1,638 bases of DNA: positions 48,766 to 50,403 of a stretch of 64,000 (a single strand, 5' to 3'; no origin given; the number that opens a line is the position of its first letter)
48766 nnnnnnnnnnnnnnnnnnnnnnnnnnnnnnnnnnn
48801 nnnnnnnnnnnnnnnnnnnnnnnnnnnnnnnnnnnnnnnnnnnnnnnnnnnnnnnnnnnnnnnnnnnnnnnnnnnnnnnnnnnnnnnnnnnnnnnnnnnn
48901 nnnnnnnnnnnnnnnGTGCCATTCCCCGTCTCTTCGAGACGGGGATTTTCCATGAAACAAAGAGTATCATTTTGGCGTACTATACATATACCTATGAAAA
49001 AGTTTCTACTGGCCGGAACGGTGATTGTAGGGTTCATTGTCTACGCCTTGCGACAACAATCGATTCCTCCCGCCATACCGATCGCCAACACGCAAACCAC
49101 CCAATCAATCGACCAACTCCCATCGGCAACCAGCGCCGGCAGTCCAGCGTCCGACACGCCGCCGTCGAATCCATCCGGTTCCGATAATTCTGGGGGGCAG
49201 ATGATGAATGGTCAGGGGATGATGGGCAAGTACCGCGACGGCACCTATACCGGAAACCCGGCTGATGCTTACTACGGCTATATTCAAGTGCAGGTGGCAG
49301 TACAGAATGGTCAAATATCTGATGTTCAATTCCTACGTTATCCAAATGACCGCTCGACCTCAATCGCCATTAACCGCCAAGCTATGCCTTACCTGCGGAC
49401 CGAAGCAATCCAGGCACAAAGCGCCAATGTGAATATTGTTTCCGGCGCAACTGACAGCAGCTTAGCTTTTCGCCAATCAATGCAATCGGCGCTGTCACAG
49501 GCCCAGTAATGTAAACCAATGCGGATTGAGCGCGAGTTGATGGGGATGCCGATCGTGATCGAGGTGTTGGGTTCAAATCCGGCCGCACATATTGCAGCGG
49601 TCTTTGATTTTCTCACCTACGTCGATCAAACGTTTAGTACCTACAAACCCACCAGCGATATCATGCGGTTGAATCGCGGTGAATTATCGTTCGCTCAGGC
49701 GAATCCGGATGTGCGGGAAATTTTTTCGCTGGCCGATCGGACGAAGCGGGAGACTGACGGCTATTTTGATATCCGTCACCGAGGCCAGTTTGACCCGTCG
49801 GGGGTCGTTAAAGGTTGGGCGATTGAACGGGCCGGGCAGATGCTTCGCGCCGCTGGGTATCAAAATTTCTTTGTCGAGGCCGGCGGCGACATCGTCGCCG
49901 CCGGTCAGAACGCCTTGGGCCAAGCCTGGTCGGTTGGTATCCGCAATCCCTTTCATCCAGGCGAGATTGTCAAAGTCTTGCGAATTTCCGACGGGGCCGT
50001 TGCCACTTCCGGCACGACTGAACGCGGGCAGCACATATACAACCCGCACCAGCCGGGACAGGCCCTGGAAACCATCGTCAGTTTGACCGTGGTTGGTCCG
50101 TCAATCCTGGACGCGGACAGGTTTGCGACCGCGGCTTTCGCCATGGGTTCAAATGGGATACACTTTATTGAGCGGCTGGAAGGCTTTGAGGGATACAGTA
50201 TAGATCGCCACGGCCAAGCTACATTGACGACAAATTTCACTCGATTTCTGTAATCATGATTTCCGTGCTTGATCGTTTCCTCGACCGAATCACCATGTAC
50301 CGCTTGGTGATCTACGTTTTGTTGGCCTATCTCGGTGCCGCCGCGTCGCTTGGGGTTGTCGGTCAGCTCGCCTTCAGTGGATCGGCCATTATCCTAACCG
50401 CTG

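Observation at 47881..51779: Flavinylation-based extracytosolic redox module (FNR-like, FMN-binding, ApbE, membrane FNR-fusion)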

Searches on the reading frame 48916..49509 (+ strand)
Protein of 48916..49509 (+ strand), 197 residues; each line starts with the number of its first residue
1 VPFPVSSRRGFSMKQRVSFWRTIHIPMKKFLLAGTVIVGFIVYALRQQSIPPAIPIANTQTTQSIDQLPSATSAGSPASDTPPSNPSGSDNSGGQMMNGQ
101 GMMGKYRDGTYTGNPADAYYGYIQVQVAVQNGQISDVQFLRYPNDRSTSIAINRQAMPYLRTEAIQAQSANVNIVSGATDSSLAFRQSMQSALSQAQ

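Call 3: search_protein_families(library=pfam, proteins=[window:48916-49509:+], max_evalue=0.01)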
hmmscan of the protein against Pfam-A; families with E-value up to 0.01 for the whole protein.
window:48916-49509:+ (197 aa): 2 families
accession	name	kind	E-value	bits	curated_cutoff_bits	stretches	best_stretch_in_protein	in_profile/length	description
PF04205.19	FMN_bind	-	3.9e-07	31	22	1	119-194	2-77/77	FMN-binding domain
PF16743.10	PliI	-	0.0064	16.6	27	0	104-175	28-103/123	Periplasmic lysozyme inhibitor of I-type lysozyme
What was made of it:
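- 48994..49509 (+): Membrane-anchored, outward-facing FMN-binding subunit (NqrC/RnfG-like, 171 aa). It has an N-terminal MKK signal anchor, a Ser/Thr/Pro-rich linker and an FMN_bind domain with the flavinylation motif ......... The predicted FMN-bearing residue is Thr153 (codon 49450-49452). Pfam FMN_bind, E 4e-7 (call 3).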

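Call 4: search_protein_families(library=ncbifam, proteins=[window:48916-49509:+], max_evalue=0.01)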
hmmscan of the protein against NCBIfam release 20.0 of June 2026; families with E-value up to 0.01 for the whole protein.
window:48916-49509:+ (197 aa): 1 family
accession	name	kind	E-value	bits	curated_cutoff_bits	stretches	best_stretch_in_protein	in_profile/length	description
NF041941.1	lipo_FMN_PplA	exception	0.0009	18.5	325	0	156-191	123-159/302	extracellular electron transfer flavoprotein PplA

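Call 74: search_solved_structures(query=window:48994-49509:+, max_evalue=1, show_alignments=3)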
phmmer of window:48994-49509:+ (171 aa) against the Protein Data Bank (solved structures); distinct sequences matched with E-value up to 1: 3.
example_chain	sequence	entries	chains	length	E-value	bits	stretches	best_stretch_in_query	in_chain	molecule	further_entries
8p2a_A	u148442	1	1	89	1.1e-10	44.8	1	84-170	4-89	FMN-binding domain-containing protein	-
8p2b_A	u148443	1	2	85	0.001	22.3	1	90-170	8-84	Clostridiaceae bacterium FMN4 domain 1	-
3o6u_A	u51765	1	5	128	0.0063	19.7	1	128-170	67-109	uncharacterized protein CPE2226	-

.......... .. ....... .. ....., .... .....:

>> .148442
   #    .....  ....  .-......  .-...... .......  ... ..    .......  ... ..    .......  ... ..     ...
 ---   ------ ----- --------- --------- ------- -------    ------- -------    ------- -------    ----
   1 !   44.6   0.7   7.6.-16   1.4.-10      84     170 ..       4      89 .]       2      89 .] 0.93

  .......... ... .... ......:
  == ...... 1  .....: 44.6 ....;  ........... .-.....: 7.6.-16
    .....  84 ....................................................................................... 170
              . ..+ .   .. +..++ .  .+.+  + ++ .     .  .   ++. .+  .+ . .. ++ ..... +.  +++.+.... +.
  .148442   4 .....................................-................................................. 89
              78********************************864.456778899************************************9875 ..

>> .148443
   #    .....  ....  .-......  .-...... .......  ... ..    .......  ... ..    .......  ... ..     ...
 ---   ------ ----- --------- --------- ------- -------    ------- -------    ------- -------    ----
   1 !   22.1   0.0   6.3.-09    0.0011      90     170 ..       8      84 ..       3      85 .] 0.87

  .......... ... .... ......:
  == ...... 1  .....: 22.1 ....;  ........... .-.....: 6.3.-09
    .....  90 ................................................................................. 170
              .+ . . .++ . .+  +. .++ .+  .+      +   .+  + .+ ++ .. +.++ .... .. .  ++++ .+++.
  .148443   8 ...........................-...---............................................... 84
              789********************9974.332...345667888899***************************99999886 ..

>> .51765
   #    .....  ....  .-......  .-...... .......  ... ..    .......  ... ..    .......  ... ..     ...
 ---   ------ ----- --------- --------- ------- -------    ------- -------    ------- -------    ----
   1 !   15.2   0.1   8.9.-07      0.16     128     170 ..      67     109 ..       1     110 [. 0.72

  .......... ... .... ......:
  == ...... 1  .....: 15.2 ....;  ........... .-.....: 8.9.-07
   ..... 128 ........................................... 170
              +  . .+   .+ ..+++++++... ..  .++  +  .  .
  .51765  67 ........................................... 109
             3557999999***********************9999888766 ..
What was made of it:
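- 48994..49509 (+): The best solved relative is 8p2a_A (an FMN-binding domain), E 1e-10, with SGAT aligned (call 74).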

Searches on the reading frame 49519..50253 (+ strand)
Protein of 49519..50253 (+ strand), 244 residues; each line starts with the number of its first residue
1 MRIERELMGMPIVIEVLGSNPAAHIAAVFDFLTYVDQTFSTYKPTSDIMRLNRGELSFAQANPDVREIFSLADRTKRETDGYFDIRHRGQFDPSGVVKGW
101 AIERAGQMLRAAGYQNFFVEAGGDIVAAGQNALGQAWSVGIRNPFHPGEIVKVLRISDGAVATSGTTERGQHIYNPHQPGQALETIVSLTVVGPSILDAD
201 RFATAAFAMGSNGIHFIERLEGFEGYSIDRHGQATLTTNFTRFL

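Call 3: search_protein_families(library=pfam, proteins=[window:49519-50253:+], max_evalue=0.01)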
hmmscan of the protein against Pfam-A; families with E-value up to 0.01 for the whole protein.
window:49519-50253:+ (244 aa): 1 family
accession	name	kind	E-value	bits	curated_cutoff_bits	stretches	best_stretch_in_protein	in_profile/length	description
PF02424.20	ApbE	-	1.2e-41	143.4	25.6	2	90-223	125-262/266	ApbE family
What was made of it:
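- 49519..50253 (+): Short ApbE-type FAD:protein FMN transferase (244 aa) without a signal peptide, lipobox or membrane helix. It starts 9 nt after the FMN_bind stop codon. Pfam ApbE, 143 bits (call 3).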

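Call 4: search_protein_families(library=ncbifam, proteins=[window:49519-50253:+], max_evalue=0.01)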
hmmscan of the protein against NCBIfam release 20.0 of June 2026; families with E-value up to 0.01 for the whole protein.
window:49519-50253:+ (244 aa): 1 family
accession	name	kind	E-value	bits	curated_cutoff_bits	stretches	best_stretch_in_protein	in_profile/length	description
NF007774.0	PRK10461.1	equivalog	1.7e-16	60.1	498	1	92-235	182-334/351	FAD:protein FMN transferase ApbE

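Call 35: search_solved_structures(query=window:49519-50253:+, max_evalue=0.001, show_alignments=2)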
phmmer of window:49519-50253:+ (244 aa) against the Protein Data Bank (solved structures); distinct sequences matched with E-value up to 0.001: 13.
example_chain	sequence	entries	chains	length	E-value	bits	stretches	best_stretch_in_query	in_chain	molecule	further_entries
5mgy_H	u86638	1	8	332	5.9e-17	65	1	90-241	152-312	FAD:protein FMN transferase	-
3pnd_A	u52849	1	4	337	1.6e-15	60.3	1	92-237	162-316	Thiamine biosynthesis lipoprotein ApbE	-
4xgw_A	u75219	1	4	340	2.5e-15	59.7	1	92-237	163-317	FAD:protein FMN transferase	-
2o18_A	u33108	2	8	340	8.7e-15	57.9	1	92-237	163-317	Thiamine biosynthesis lipoprotein apbE | FAD:protein FMN transferase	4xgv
4xgx_A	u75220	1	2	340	1.5e-13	53.8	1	92-237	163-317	FAD:protein FMN transferase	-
6nxi_A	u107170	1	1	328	1.6e-12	50.5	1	92-212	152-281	FAD:protein FMN transferase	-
7esa_A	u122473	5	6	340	2.2e-12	50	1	87-232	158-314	FAD:protein FMN transferase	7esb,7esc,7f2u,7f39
1vrm_A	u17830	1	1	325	1.9e-11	47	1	88-211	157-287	hypothetical protein TM1553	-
6nxj_A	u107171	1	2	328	2e-11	46.9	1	92-212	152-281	FAD:protein FMN transferase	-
4xdt_A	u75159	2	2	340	1.3e-09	40.9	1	90-212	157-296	FAD:protein FMN transferase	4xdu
4ifu_A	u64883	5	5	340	6.8e-09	38.6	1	90-212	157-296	FAD:protein FMN transferase | Thiamine biosynthesis lipoprotein ApbE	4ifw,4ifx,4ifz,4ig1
7mgt_A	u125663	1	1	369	9.1e-09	38.2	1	90-212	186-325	FAD:protein FMN transferase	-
4xdr_A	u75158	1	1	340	8.9e-08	34.9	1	90-212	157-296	FAD:protein FMN transferase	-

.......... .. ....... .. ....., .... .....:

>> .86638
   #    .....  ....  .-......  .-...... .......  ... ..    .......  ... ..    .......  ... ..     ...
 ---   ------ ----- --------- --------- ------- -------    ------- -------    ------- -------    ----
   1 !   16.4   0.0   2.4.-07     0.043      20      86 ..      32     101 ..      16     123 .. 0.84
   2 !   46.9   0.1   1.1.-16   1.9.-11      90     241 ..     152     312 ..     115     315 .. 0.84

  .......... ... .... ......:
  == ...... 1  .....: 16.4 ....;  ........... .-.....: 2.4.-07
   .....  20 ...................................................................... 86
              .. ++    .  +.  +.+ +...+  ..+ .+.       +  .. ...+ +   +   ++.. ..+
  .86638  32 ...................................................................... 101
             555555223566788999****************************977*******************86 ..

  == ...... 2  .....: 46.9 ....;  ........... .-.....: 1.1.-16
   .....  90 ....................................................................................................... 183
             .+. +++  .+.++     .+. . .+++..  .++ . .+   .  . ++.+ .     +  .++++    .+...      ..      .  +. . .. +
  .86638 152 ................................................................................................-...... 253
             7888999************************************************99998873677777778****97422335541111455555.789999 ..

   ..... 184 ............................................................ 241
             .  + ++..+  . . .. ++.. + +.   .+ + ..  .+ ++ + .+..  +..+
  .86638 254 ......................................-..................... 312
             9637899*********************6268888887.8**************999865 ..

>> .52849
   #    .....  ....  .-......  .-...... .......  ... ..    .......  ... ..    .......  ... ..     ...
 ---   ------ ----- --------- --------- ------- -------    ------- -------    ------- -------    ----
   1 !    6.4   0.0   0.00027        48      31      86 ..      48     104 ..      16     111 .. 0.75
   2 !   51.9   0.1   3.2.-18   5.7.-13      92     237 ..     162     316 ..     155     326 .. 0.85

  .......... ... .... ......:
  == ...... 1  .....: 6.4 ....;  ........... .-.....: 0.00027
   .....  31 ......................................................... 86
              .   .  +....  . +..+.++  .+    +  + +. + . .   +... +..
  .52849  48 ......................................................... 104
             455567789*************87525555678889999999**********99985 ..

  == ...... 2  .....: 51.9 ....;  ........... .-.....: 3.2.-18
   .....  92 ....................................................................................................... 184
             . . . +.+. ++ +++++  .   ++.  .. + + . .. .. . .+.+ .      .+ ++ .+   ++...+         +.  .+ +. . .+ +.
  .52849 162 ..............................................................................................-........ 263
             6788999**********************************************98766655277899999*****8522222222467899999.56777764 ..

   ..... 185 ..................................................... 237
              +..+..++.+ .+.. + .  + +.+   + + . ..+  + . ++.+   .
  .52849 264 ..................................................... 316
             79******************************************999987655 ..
